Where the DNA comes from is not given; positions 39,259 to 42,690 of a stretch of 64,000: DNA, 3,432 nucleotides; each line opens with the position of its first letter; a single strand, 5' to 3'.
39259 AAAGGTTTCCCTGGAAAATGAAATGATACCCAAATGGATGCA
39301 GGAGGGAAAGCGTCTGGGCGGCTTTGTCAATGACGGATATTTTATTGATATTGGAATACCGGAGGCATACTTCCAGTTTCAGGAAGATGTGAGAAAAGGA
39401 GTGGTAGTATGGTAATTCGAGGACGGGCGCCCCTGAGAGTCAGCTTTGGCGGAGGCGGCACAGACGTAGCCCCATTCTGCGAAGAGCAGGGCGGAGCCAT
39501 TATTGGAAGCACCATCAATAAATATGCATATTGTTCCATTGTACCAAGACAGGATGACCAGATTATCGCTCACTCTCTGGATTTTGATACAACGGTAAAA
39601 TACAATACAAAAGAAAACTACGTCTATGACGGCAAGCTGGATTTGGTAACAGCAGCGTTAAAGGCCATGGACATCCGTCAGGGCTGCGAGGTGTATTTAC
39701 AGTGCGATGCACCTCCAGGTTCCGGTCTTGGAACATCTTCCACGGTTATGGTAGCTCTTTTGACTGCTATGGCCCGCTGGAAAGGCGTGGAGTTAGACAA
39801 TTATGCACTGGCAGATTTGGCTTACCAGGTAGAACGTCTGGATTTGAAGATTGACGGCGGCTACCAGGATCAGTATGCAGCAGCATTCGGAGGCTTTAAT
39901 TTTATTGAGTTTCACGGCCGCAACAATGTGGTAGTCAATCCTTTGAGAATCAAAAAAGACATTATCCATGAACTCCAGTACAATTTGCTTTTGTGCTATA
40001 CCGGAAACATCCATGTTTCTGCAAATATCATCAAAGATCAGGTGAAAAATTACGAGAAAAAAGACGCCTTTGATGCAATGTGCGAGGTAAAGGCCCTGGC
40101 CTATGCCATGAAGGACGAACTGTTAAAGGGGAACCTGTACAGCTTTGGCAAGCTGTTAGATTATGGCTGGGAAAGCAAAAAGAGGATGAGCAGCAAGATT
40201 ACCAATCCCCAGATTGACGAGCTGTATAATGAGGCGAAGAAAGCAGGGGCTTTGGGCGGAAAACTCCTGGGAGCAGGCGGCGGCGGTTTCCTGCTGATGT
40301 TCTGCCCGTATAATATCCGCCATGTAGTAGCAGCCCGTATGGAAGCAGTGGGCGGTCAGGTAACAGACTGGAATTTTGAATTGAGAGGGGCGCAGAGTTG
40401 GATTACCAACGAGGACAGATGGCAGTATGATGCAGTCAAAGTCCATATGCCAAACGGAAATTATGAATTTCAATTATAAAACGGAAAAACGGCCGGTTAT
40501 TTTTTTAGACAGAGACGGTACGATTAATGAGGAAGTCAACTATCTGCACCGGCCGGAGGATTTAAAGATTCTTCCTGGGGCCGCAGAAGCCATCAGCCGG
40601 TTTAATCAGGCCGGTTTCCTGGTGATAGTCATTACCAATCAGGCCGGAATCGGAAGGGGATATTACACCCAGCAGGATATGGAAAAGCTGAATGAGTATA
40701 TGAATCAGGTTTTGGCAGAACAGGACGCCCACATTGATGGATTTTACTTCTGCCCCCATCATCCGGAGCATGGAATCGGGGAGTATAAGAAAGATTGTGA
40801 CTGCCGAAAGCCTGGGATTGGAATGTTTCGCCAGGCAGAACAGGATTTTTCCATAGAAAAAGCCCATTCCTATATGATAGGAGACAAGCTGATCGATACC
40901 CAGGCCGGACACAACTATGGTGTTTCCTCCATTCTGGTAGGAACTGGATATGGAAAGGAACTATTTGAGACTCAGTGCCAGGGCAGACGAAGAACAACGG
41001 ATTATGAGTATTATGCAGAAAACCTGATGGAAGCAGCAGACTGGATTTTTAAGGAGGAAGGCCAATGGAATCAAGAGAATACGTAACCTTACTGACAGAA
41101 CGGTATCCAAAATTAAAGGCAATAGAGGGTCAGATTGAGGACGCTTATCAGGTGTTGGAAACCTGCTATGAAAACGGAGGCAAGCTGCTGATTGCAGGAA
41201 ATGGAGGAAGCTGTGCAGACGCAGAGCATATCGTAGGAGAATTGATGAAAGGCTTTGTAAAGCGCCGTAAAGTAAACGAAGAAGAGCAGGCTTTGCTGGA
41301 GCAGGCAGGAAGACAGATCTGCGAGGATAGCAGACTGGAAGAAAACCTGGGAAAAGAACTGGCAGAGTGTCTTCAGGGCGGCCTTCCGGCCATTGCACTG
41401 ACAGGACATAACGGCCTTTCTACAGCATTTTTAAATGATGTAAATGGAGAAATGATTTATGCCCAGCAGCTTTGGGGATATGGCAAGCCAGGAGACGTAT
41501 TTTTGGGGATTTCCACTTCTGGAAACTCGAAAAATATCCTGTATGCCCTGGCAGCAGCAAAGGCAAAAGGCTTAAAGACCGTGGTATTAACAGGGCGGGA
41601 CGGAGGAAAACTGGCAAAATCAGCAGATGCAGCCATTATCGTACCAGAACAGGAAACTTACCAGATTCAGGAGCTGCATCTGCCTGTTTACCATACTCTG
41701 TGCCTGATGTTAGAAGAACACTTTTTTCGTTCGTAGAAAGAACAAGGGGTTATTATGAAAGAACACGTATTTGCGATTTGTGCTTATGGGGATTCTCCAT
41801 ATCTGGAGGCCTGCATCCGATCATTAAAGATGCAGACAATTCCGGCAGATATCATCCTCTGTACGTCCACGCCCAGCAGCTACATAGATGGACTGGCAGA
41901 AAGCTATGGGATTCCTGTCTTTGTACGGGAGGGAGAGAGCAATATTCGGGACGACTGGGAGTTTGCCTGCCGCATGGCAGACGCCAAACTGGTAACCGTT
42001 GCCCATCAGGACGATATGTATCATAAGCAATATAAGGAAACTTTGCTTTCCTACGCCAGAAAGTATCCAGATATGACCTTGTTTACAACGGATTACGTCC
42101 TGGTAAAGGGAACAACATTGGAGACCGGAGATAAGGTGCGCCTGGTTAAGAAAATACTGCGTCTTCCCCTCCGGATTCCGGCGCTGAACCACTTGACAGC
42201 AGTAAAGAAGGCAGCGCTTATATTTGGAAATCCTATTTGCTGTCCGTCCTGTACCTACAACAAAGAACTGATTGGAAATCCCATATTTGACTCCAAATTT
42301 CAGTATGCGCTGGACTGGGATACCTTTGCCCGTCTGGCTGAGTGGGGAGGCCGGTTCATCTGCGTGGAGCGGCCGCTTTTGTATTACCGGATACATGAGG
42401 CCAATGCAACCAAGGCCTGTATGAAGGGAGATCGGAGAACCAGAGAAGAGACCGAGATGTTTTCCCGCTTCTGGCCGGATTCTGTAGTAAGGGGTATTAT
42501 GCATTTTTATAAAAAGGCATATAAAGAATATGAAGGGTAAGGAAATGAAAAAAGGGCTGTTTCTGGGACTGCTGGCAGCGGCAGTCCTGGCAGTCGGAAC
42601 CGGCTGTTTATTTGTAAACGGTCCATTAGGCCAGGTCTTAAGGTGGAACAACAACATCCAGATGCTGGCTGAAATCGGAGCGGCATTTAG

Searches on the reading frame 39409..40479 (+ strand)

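Call 8: search_protein_families(library=pfam, proteins=[window:39409-40479:+], max_evalue=0.0001)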
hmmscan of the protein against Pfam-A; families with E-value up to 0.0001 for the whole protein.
window:39409-40479:+ (356 aa): 2 families
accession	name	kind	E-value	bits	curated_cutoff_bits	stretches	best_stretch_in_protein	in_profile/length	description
PF00288.32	GHMP_kinases_N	-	6.1e-18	65.3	22.3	1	79-162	2-87/87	GHMP kinases N terminal domain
PF08544.19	GHMP_kinases_C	-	9.6e-12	45.6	21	1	234-300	1-67/85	GHMP kinases C terminal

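Call 71: search_protein_families(library=ncbifam, proteins=[window:39409-40479:+], max_evalue=1e-10)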
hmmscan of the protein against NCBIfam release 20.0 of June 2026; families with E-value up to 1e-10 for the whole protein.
window:39409-40479:+ (356 aa): 7 families
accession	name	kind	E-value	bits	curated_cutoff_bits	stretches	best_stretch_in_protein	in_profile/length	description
NF049969.1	GlMnHpPKinHddA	equivalog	2.2e-86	290.4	600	1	1-331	1-336/338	D-glycero-D-manno-heptose 7-phosphate kinase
NF009948.0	PRK13412.1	equivalog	1.3e-35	122.4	721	1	89-298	723-934/974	bifunctional fucokinase/fucose-1-phosphate guanylyltransferase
TIGR00549.1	mevalon_kin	equivalog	4e-23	82.3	163.05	1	32-296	20-274/276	mevalonate kinase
NF003036.0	PRK03926.1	equivalog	3.2e-19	69.1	403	1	51-317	43-286/302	mevalonate kinase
NF003705.0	PRK05322.1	equivalog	9.2e-16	57.5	385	0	27-161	38-181/388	galactokinase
NF003006.0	PRK03817.1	equivalog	1.6e-13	50.4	443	0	6-173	5-168/352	galactokinase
NF001816.0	PRK00555.1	equivalog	4.7e-13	48.8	509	0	3-166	3-165/363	galactokinase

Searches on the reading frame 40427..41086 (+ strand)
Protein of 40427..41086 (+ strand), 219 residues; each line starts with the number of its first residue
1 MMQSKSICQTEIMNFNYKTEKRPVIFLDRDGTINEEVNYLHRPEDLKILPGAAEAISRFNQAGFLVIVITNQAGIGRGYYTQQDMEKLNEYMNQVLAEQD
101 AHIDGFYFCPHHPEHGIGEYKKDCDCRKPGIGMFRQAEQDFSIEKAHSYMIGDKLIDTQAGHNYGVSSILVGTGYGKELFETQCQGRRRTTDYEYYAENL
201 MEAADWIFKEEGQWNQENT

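Call 8: search_protein_families(library=pfam, proteins=[window:40427-41086:+], max_evalue=0.0001)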
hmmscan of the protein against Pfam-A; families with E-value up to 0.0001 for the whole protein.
window:40427-41086:+ (219 aa): 4 families
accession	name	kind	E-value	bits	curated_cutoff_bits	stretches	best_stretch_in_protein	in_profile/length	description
PF13242.12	Hydrolase_like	-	4.1e-12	46.3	22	1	126-177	2-54/75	HAD-hyrolase-like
PF08645.17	PNK3P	-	2.7e-08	34.1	22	1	26-153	4-125/161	Polynucleotide kinase 3 phosphatase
PF13419.12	HAD_2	-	1.1e-07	32.6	23.8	0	123-171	130-178/178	Haloacid dehalogenase-like hydrolase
PF00702.32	Hydrolase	-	2.3e-05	25.3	26.4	0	35-164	86-190/191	haloacid dehalogenase-like hydrolase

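Call 71: search_protein_families(library=ncbifam, proteins=[window:40427-41086:+], max_evalue=1e-10)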
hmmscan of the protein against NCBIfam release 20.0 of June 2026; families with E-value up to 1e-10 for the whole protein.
window:40427-41086:+ (219 aa): 8 families
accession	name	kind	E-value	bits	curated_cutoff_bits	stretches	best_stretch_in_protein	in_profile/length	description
NF006506.0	PRK08942.1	equivalog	1.6e-54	184.2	178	1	22-183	3-159/182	D-glycero-beta-D-manno-heptose 1,7-bisphosphate 7-phosphatase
TIGR00213.1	GmhB_yaeD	subfamily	3.4e-49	166.9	149.6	1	23-171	2-150/176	D-glycero-beta-D-manno-heptose 1,7-bisphosphate 7-phosphatase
TIGR01656.1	Histidinol-ppas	subfamily_domain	2.7e-40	137.7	84.15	1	24-169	2-143/149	histidinol-phosphate phosphatase domain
NF050049.1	HBPPhtaseGmhB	domain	5.2e-37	127.3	250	1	21-170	2-142/171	D-glycero-alpha-D-manno-heptose-1,7-bisphosphate 7-phosphatase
TIGR01662.1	HAD-SF-IIIA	subfamily_domain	1.9e-35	122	44.6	1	24-172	2-139/141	HAD-IIIA family hydrolase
NF005264.0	PRK06769.1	equivalog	7.7e-29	100.7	217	1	24-210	6-174/175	HAD-IIIA family hydrolase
NF003937.0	PRK05446.1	equivalog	2.7e-25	89.1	443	1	21-199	2-161/355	bifunctional histidinol-phosphatase/imidazoleglycerol-phosphate dehydratase HisB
TIGR01261.1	hisB_Nterm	equivalog_domain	2.2e-23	82.5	140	1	23-169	2-144/161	histidinol-phosphatase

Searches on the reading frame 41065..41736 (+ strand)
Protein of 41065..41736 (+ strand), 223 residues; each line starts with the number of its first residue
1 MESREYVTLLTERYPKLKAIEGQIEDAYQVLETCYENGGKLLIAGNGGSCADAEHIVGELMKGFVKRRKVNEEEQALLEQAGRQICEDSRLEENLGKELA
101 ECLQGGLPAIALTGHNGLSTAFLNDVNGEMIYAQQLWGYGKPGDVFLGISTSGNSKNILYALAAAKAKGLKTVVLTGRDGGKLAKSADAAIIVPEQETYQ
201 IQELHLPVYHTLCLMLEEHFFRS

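Call 8: search_protein_families(library=pfam, proteins=[window:41065-41736:+], max_evalue=0.0001)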
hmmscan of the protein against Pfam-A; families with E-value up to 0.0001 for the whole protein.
window:41065-41736:+ (223 aa): 2 families
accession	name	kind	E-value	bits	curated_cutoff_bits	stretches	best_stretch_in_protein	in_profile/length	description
PF13580.11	SIS_2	-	7.3e-21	75.1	27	2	106-177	67-138/138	SIS domain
PF01380.27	SIS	-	2.9e-09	37.2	25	1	141-199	52-110/131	SIS domain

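Call 71: search_protein_families(library=ncbifam, proteins=[window:41065-41736:+], max_evalue=1e-10)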
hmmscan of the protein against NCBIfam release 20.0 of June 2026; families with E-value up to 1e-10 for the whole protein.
window:41065-41736:+ (223 aa): 5 families
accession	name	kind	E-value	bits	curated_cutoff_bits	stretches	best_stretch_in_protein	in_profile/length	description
TIGR00441.1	gmhA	equivalog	8.4e-43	146.1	209.45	1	104-217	41-154/154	D-sedoheptulose 7-phosphate isomerase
NF010546.0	PRK13936.1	equivalog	2.9e-42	144.7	276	1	106-221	75-193/197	phosphoheptose isomerase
NF001628.0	PRK00414.1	equivalog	4.1e-34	117.9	265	1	82-219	53-189/192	D-sedoheptulose 7-phosphate isomerase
NF008138.0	PRK10886.1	equivalog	3.6e-27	95.4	352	1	104-221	71-191/196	DnaA initiator-associating protein DiaA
NF010547.0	PRK13938.1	equivalog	9.2e-25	87.4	320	1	107-221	78-192/196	D-sedoheptulose 7-phosphate isomerase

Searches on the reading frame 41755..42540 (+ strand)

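Call 8: search_protein_families(library=pfam, proteins=[window:41755-42540:+], max_evalue=0.0001)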
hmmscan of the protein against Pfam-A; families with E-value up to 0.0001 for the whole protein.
window:41755-42540:+ (261 aa): 1 family
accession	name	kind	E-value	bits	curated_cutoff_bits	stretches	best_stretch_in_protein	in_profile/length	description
PF00535.33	Glycos_transf_2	-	4.3e-07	30.5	23.3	1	7-128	3-131/168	Glycosyl transferase family 2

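Call 71: search_protein_families(library=ncbifam, proteins=[window:41755-42540:+], max_evalue=1e-10)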
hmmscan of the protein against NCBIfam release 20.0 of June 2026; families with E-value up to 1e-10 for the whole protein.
window:41755-42540:+ (261 aa): 0 families
